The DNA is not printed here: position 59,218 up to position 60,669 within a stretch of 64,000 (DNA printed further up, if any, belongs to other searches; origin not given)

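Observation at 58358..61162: Four-gene operon: two small 3-TM membrane proteins plus tandem radical SAM/SPASM enzymes, the first with a (WDDR)4 tail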

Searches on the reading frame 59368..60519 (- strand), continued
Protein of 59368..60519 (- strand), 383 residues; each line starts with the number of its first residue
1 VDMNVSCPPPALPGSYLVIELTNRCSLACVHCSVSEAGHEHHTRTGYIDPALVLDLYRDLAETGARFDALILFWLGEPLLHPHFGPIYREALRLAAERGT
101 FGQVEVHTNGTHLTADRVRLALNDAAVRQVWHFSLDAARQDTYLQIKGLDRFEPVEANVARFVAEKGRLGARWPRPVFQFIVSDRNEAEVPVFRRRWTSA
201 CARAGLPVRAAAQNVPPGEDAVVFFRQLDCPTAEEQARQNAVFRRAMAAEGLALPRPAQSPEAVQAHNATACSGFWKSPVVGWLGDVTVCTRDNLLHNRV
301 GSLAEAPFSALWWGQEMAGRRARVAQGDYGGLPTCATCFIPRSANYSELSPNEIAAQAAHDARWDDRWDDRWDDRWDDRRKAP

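Call 12: search_protein_families(library=ncbifam, proteins=[L001:563-1915:-, L001:1920-2549:-, L001:2552-3325:-, L001:3326-4420:-, L001:4509-4967:+, L001:10110-10481:+, L001:10470-11633:-, L004:5032-5604:-, L002:7600-7869:-, L002:4128-5012:-], max_evalue=0.01)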
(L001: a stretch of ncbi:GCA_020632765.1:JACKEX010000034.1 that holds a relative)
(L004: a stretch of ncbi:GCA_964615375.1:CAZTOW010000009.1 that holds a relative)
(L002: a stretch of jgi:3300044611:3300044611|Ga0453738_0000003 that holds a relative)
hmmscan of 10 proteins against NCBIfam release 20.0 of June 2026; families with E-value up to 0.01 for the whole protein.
L001:563-1915:- (450 aa): 0 families

L001:1920-2549:- (209 aa): 0 families

L001:2552-3325:- (257 aa): 11 families
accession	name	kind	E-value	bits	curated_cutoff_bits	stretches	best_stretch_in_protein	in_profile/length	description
TIGR04317.1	W_rSAM_matur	equivalog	3.1e-16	59.4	380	1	5-190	6-170/349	tungsten cofactor oxidoreductase radical SAM maturase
TIGR04321.1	spiroSPASM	subfamily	9.1e-12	44.4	250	1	5-192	233-406/510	spiro-SPASM protein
TIGR04311.1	rSAM_Geo_metal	subfamily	1.5e-11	44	400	1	5-189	5-172/423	radical SAM/SPASM family putative metalloenzyme maturase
TIGR02666.1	moaA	equivalog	9.4e-07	28.1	284.05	1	6-158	13-152/336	GTP 3',8-cyclase MoaA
NF038283.1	viperin_w_prok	equivalog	2.5e-05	23.6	180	1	4-158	3-142/281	viperin family antiviral radical SAM protein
NF045646.2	rSAM_Se_TrsS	equivalog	0.00035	19.2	490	1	7-155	90-221/441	radical SAM (seleno)protein TrsS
TIGR04068.1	rSAM_ocin_clost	equivalog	0.0016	17.4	500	1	4-109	85-191/462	Cys-rich peptide radical SAM maturase CcpM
NF035951.1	rSAM_RumMC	equivalog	0.0032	16.2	720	1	5-111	114-220/510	RumMC family radical SAM sactipeptide maturase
TIGR03977.1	rSAM_pair_HxsC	equivalog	0.0041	16.1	267.9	1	7-29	29-51/292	His-Xaa-Ser system radical SAM maturase HxsC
NF033640.1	N_Twi_rSAM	subfamily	0.0058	15.8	170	0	5-133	113-243/398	twitch domain-containing radical SAM protein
TIGR04038.1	tatD_link_rSAM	subfamily_domain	0.0084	15.9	129.7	0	6-160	11-153/192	TatD family nuclease-associated radical SAM protein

L001:3326-4420:- (364 aa): 65 families (the best 25 are shown)
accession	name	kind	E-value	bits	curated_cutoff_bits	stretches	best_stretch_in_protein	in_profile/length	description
TIGR04545.1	rSAM_ahbD_hemeb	equivalog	3.6e-27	95.7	500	1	30-200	7-168/339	heme b synthase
TIGR04317.1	W_rSAM_matur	equivalog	1.7e-25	89.9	380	1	29-218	10-195/349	tungsten cofactor oxidoreductase radical SAM maturase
TIGR04051.1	rSAM_NirJ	equivalog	1.1e-21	77.3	515.45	1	31-196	10-165/354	heme d1 biosynthesis radical SAM protein NirJ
TIGR04053.2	TIGR04053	equivalog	1.3e-21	77.3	395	1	30-231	15-210/366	TIGR04053 family radical SAM/SPASM domain-containing protein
TIGR02109.1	PQQ_syn_pqqE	equivalog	5.1e-21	75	381.35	1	22-204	6-179/358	pyrroloquinoline quinone biosynthesis protein PqqE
TIGR04055.1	rSAM_NirJ2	equivalog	6.2e-21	75.2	500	2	30-161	7-135/326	putative heme d1 biosynthesis radical SAM protein NirJ2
TIGR04311.1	rSAM_Geo_metal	subfamily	1.2e-20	74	400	1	24-243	4-223/423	radical SAM/SPASM family putative metalloenzyme maturase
TIGR04347.1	pseudo_SAM_Halo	equivalog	8.4e-20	71.4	525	1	30-206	45-211/390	TIGR04347 family pseudo-SAM/SPASM protein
TIGR04303.1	GeoRSP_rSAM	equivalog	3.5e-19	69.6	400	1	22-206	4-176/325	GeoRSP system radical SAM/SPASM protein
TIGR03913.1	rad_SAM_trio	equivalog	2.7e-18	65.6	591.75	1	30-246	26-233/477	GDL motif peptide-associated radical SAM/SPASM maturase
TIGR04546.1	rSAM_ahbC_deAc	equivalog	6.7e-18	64.6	650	1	30-208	46-214/390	12,18-didecarboxysiroheme deacetylase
TIGR04251.1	SCM_rSAM_ScmF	equivalog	2e-17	63.6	400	1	25-206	6-181/353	SynChlorMet cassette radical SAM/SPASM protein ScmF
TIGR04250.1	SCM_rSAM_ScmE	equivalog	5.4e-17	61.7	400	1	25-160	5-138/358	SynChlorMet cassette radical SAM/SPASM protein ScmE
TIGR02668.1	moaA_archaeal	equivalog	1.3e-16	60.5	325.25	1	30-240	17-216/303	GTP 3',8-cyclase MoaA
NF045574.1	sacti_mat_StsB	exception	1.4e-16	60.4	625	1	32-160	105-229/466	StsB family radical SAM/SPASM domain sactipeptide maturase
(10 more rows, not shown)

L001:4509-4967:+ (152 aa): 0 families

L001:10110-10481:+ (123 aa): 0 families

L001:10470-11633:- (387 aa): 0 families

L004:5032-5604:- (190 aa): 0 families

L002:7600-7869:- (89 aa): 6 families
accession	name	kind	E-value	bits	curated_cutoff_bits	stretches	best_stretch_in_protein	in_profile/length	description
NF033640.1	N_Twi_rSAM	subfamily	2.5e-05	23.6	170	1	2-63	14-72/398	twitch domain-containing radical SAM protein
NF045574.1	sacti_mat_StsB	exception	0.00082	18.3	625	1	5-63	332-388/466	StsB family radical SAM/SPASM domain sactipeptide maturase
TIGR04317.1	W_rSAM_matur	equivalog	0.0018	17.4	380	1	20-68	277-321/349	tungsten cofactor oxidoreductase radical SAM maturase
NF041298.1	rSAM_mat_DynA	equivalog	0.0022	17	450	1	5-64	262-315/356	dynobactin maturation radical SAM/SPASM protein DynA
TIGR04321.1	spiroSPASM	subfamily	0.0033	16.2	250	1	2-61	449-503/510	spiro-SPASM protein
TIGR04085.1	rSAM_more_4Fe4S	domain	0.0058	17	27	1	2-64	9-68/93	SPASM domain-containing protein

L002:4128-5012:- (294 aa): 0 families

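Call 13: search_protein_families(library=pfam, proteins=[L001:563-1915:-, L001:1920-2549:-, L001:2552-3325:-, L001:3326-4420:-, L001:4509-4967:+, L001:10110-10481:+, L001:10470-11633:-, L004:5032-5604:-, L002:7600-7869:-, L002:4128-5012:-], max_evalue=0.01)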
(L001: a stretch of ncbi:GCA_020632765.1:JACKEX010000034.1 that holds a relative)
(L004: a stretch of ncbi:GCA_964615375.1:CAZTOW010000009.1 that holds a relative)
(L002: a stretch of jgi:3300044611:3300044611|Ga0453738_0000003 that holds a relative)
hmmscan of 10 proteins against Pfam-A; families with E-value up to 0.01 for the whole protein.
L001:563-1915:- (450 aa): 1 family
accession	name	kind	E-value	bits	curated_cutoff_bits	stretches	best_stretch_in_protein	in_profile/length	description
PF03544.19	TonB_C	-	0.0019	19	24.6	1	364-423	14-75/79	Gram-negative bacterial TonB protein C-terminal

L001:1920-2549:- (209 aa): 0 families

L001:2552-3325:- (257 aa): 1 family
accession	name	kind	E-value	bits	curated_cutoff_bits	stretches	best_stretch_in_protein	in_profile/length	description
PF04055.27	Radical_SAM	-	4.1e-09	37.3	29.5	1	8-158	2-138/166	Radical SAM superfamily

L001:3326-4420:- (364 aa): 3 families
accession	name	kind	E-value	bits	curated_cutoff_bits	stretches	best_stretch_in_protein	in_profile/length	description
PF04055.27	Radical_SAM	-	4.4e-21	76.2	29.5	1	28-193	2-165/166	Radical SAM superfamily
PF13186.11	SPASM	-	1.2e-06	29.1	21.5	1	287-349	1-66/67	Iron-sulfur cluster-binding domain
PF13353.11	Fer4_12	-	0.00019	22.2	22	1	33-134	15-116/137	4Fe-4S single cluster domain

L001:4509-4967:+ (152 aa): 0 families

L001:10110-10481:+ (123 aa): 0 families

L001:10470-11633:- (387 aa): 0 families

L004:5032-5604:- (190 aa): 0 families

L002:7600-7869:- (89 aa): 1 family
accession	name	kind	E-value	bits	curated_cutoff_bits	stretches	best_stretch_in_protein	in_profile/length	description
PF13186.11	SPASM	-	1.2e-11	45.2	21.5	1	2-61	10-67/67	Iron-sulfur cluster-binding domain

L002:4128-5012:- (294 aa): 0 families

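Call 15: find_related_loci(query=window:59368-60519:-, collection=genome_contigs, flank=10000)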
Query window:59368-60519:- (383 aa) in genome_contigs; peptide patterns used: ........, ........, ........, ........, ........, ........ (x = any residue, [..] = any of these).
141 stretches matched a pattern; 27 encode a relative of the query (tblastn E <= 1e-3); 27 distinct loci.
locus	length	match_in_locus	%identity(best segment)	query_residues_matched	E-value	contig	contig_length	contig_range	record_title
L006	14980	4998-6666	74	9-363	2e-175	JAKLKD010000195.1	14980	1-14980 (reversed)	MAG: Myxococcota bacterium isolate MAG.235 MAG.235-scaffold_3032, whole genome shotgun sequence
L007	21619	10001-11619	73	9-362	1e-173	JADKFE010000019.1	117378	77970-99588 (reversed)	MAG: Deltaproteobacteria bacterium isolate Rand_18-Q3-R56-63_MAXAC.001 tig00006194-10-1170990, whole genome shotgun sequ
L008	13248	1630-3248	73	9-362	2e-172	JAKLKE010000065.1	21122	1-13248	MAG: Myxococcota bacterium isolate MAG.430 MAG.430-NODE_65_length_21122_cov_3.777002, whole genome shotgun sequence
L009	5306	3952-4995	74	14-361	2e-173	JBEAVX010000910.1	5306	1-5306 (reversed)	MAG: Pseudomonadota bacterium isolate NASQAN2011_262_B_bin.21 scaffold_654173, whole genome shotgun sequence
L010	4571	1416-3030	66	9-361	6e-165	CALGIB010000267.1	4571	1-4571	MAG TPA_asm: uncultured proteobacterium isolate ERR2206756_bin.71_CONCOCT_v1.1_MAG genome assembly, contig: ERZ887841.13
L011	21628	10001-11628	67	9-363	8e-161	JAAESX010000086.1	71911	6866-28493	MAG: Proteobacteria bacterium isolate Ust_23 UstG_CONTIG927718, whole genome shotgun sequence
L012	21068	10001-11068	69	9-363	7e-161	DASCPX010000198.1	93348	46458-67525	MAG TPA_asm: Myxococcota bacterium isolate Fu_MAG_56 c_000001676650, whole genome shotgun sequence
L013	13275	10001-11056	66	8-359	1e-158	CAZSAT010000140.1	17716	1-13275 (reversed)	MAG TPA_asm: uncultured Enterobacterales bacterium isolate binchicken_co46_602 genome assembly, contig: NODE_5878_length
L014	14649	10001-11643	67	9-361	4e-155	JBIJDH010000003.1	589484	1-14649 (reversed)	MAG: Myxococcota bacterium isolate ME2006-08-22D15_3300044611_group2_bin215 Rohwer_bin1508_scaffold_3_c1, whole genome s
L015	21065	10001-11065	65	9-362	2e-153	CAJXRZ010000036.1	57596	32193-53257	MAG TPA_asm: uncultured proteobacterium isolate SRR3933377_bin.20_MetaBAT_v2.12.1_MAG genome assembly, contig: NODE_138_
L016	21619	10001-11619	68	9-362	1e-152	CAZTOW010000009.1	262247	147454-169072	MAG TPA_asm: uncultured Enterobacterales bacterium isolate SRP323723_co1_89 genome assembly, contig: NODE_23_length_2622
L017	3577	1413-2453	65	11-356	5e-155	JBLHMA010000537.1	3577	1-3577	MAG: Cognaticolwellia sp. isolate 3300054697_62 Ga0535669_0051405, whole genome shotgun sequence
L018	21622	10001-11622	62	9-358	3e-149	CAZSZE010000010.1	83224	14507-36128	MAG TPA_asm: uncultured Enterobacterales bacterium isolate SRP308112_co1_361 genome assembly, contig: NODE_202_length_83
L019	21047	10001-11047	64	9-356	2e-148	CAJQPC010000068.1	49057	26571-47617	uncultured bacterium isolate 3_20180319_Bin_20180319_Bin_29_sub_1 genome assembly, contig: c_000000707325, whole genome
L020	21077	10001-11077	62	2-359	1e-147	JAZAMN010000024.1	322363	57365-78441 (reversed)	MAG: Myxococcota bacterium isolate XB_MAG94 DB_MAG94_0024, whole genome shotgun sequence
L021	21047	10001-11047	66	14-362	3e-146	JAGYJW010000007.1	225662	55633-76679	MAG: Deltaproteobacteria bacterium isolate M30B51 7, whole genome shotgun sequence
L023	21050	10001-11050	63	9-358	6e-139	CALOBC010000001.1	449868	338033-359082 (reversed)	MAG: Myxococcota bacterium isolate LOGT_bin.0087 genome assembly, contig: contig_15645, whole genome shotgun sequence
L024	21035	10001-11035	57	9-356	3e-120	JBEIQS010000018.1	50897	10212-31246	MAG: Alphaproteobacteria bacterium isolate Sample-107-S7-bin-184 Sample_107_S7-bin_184-k141_392676, whole genome shotgun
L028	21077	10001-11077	48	5-356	2e-95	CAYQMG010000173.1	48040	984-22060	MAG TPA_asm: uncultured Gammaproteobacteria bacterium isolate binchicken_co219_296 genome assembly, contig: k141_909238,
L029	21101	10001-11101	47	3-359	2e-94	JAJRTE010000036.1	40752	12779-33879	MAG: Myxococcota bacterium isolate Dive96_bin1.27 k141_824763, whole genome shotgun sequence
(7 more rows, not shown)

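Call 21: search_solved_structures(query=window:59368-60519:-, max_evalue=0.01)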
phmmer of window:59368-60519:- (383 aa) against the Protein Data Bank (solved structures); distinct sequences matched with E-value up to 0.01: 2.
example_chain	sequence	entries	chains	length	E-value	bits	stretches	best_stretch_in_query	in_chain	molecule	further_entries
4m7s_A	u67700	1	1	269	0.00016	24.4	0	16-151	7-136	BtrN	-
4m7t_A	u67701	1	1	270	0.00017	24.3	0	16-151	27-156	BtrN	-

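Call 45: predict_structure(alignment_id=A1)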
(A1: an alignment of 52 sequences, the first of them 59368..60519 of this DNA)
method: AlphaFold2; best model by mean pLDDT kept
length: 383 residues; sequences in the alignment: 52
mean_pLDDT: 89.4   pTM: 0.89
mean pLDDT of the five models: 89.4, 88.0, 87.5, 87.0, 85.3
residues with pLDDT >= 90: 268; 70-90: 75; 50-70: 27; < 50: 13
segments of 3 or more residues with pLDDT < 50: 33-37, 380-383
pLDDT, mean of each block of 10 residues (from residue 1): 72 96 74 50 84 98 97 90 98 98 97 97 98 96 90 97 99 98 97 99 99 95 95 93 98 92 84 89 94 86 97 94 88 81 80 94 75 53 48
secondary structure, 60 per line:
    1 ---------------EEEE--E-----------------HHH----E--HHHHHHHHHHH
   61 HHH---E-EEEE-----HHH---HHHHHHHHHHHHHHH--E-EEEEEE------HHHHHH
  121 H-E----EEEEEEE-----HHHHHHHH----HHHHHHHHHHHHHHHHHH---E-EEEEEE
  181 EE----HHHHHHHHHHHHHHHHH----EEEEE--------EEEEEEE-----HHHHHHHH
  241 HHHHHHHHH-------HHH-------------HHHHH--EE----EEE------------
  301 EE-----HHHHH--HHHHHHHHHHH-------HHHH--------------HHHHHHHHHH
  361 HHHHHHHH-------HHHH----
elements in order: E16-19 H50-63 E69-72 H84-98 E103-108 H115-121 E128-134 H140-147 H152-169 E175-182 H187-203 E208-212 E221-227 H233-249 H273-277 E286-288 H308-312 H315-325 H333-336 H351-368 H376-379

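Call 50: fold_search(model_id=the predicted structure, library=pdb)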
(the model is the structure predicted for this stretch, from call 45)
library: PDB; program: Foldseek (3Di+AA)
matches with E <= 10: 1094; with E <= 0.001: 64
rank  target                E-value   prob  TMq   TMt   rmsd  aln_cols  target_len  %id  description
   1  8hzv_C                1.7e-10  1.00  0.51  0.42   9.9       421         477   14  The crystal structure of a Radical SAM Enzyme DesII (released 2024-07-10)
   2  8hzv_B                2.4e-10  1.00  0.52  0.43   8.6       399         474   15  The crystal structure of a Radical SAM Enzyme DesII (released 2024-07-10)
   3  8hzy_A                2.9e-10  1.00  0.50  0.43   9.1       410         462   14  The crystal structure of a Radical SAM Enzyme DesII (released 2024-07-10)
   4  8hzv_A                4.1e-10  1.00  0.54  0.45  10.3       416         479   14  The crystal structure of a Radical SAM Enzyme DesII (released 2024-07-10)
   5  8hzy_B                7.1e-10  1.00  0.51  0.44   9.0       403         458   16  The crystal structure of a Radical SAM Enzyme DesII (released 2024-07-10)
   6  8hzv_D                1.2e-09  1.00  0.51  0.42   9.6       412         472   15  The crystal structure of a Radical SAM Enzyme DesII (released 2024-07-10)
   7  5v1q_B                2.9e-09  1.00  0.49  0.44   8.0       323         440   12  Crystal structure of Streptococcus suis SuiB (released 2017-08-30)
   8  4m7t                  3.4e-09  1.00  0.42  0.62   7.7       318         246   14  Crystal structure of BtrN in complex with AdoMet and 2-DOIA (released 2013-10-02)
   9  4k36_A                5.6e-09  1.00  0.50  0.50  11.0       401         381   13  His6 tagged anSMEcpe with bound AdoMet (released 2013-05-08)
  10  5v1t_A                1.0e-08  1.00  0.52  0.46   5.6       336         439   12  Crystal structure of Streptococcus suis SuiB bound to precursor peptide SuiA (released 2017-08-30)
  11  5v1q_A                1.0e-08  1.00  0.49  0.45   8.0       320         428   13  Crystal structure of Streptococcus suis SuiB (released 2017-08-30)
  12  6efn                  1.7e-08  1.00  0.50  0.50   6.7       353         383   16  Structure of a RiPP maturase, SkfB (released 2018-10-24)
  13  4k36_B                2.1e-08  1.00  0.52  0.54  11.0       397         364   14  His6 tagged anSMEcpe with bound AdoMet (released 2013-05-08)
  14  4k37_A                6.3e-08  1.00  0.51  0.53  11.0       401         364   12  Native anSMEcpe with bound AdoMet (released 2013-05-08)
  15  4k37_B                7.5e-08  1.00  0.51  0.53  10.9       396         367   12  Native anSMEcpe with bound AdoMet (released 2013-05-08)
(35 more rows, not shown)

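Call 52: search_protein_families(library=pfam, proteins=[L012:2155-3249:-, L021:5167-7416:-, L012:5207-5680:-, L023:12104-12679:+, L007:12106-12489:+, L007:9424-9912:-, L007:8660-9433:-, L007:7304-8635:-, L029:7014-10004:+, L007:4105-7179:-], max_evalue=0.001)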
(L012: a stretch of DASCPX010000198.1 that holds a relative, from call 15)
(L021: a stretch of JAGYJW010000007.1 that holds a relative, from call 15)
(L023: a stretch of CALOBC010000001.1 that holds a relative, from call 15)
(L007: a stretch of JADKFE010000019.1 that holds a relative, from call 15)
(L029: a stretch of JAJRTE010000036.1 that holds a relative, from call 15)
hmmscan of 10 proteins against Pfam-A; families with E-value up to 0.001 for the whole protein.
L012:2155-3249:- (364 aa): 1 family
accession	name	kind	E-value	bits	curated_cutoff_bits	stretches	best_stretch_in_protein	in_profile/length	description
PF01041.23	DegT_DnrJ_EryC1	-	5.9e-65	220.3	19.8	1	48-363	7-359/360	DegT/DnrJ/EryC1/StrS aminotransferase family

L021:5167-7416:- (749 aa): 7 families
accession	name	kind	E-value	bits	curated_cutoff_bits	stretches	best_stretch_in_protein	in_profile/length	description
PF11617.13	Cu-binding_MopE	-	1e-20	74.1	27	3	170-199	1-29/30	Putative metal-binding motif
PF01839.29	FG-GAP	-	2e-11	43.9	22.1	1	317-351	1-37/37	FG-GAP repeat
PF22544.2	HYDIN_VesB_CFA65-like_Ig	-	2.4e-09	37.8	25.5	1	55-150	3-99/100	HYDIN/CFA65/VesB-like, Ig-like domain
PF15780.11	ASH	-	1.2e-05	25.8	27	1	60-139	12-93/98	Abnormal spindle-like microcephaly-assoc'd, ASPM-SPD-2-Hydin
PF22073.2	Cep192_D4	-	1.3e-05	25.8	35.5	1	53-149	2-108/112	Cep192 domain 4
PF12371.14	TMEM131_like_N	-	4.8e-05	23.9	28.8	1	62-136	8-84/84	Transmembrane protein 131-like N-terminal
PF13517.12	FG-GAP_3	-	5.7e-05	24.1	26.9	0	449-521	1-58/61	FG-GAP-like repeat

L012:5207-5680:- (157 aa): 0 families

L023:12104-12679:+ (191 aa): 0 families

L007:12106-12489:+ (127 aa): 1 family
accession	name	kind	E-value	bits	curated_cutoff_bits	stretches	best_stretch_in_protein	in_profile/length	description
PF01042.26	Ribonuc_L-PSP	-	8.6e-22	77.8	27.3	1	12-124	5-120/121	Endoribonuclease L-PSP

L007:9424-9912:- (162 aa): 0 families

L007:8660-9433:- (257 aa): 0 families

L007:7304-8635:- (443 aa): 5 families
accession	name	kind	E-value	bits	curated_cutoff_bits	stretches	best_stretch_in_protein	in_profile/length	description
PF13517.12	FG-GAP_3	-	5.5e-25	88.2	26.9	3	370-428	1-60/61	FG-GAP-like repeat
PF01839.29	FG-GAP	-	5.6e-14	52.1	22.1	0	369-381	8-20/37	FG-GAP repeat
PF12256.14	TcdB_toxin_midN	-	0.00055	19.7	24.8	0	238-257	28-47/181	Insecticide toxin TcdB middle/N-terminal region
PF16743.10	PliI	-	0.00056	20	27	0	292-314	58-80/123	Periplasmic lysozyme inhibitor of I-type lysozyme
PF15907.11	Itfg2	-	0.00057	19.7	27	0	9-34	70-95/330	Integrin-alpha FG-GAP repeat-containing protein 2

L029:7014-10004:+ (996 aa): 8 families
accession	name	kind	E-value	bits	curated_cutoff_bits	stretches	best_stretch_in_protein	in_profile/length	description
PF04055.27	Radical_SAM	-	2.9e-23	83.3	29.5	1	696-845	2-164/166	Radical SAM superfamily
PF13579.12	Glyco_trans_4_4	-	5.7e-16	59.7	29.7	1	212-414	2-158/158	Glycosyl transferase 4-like domain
PF13439.12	Glyco_transf_4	-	2.3e-15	57.5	28.5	1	212-418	3-169/170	Glycosyltransferase Family 4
PF13692.12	Glyco_trans_1_4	-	3.7e-15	56.9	27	1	440-570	3-140/142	Glycosyl transferases group 1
PF13186.11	SPASM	-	2.8e-08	34.4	21.5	1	913-974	1-66/67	Iron-sulfur cluster-binding domain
PF00534.26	Glycos_transf_1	-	2.9e-05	24.1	26.4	1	492-583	75-169/172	Glycosyl transferases group 1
PF13524.12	Glyco_trans_1_2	-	0.00043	20.7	25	0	500-588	39-130/144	Glycosyl transferase-like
PF13353.11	Fer4_12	-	0.00054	20.7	22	0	698-796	12-117/137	4Fe-4S single cluster domain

L007:4105-7179:- (1024 aa): 1 family
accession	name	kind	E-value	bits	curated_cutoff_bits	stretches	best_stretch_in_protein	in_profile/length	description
PF11617.13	Cu-binding_MopE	-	5.3e-54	180.5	27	6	227-256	1-30/30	Putative metal-binding motif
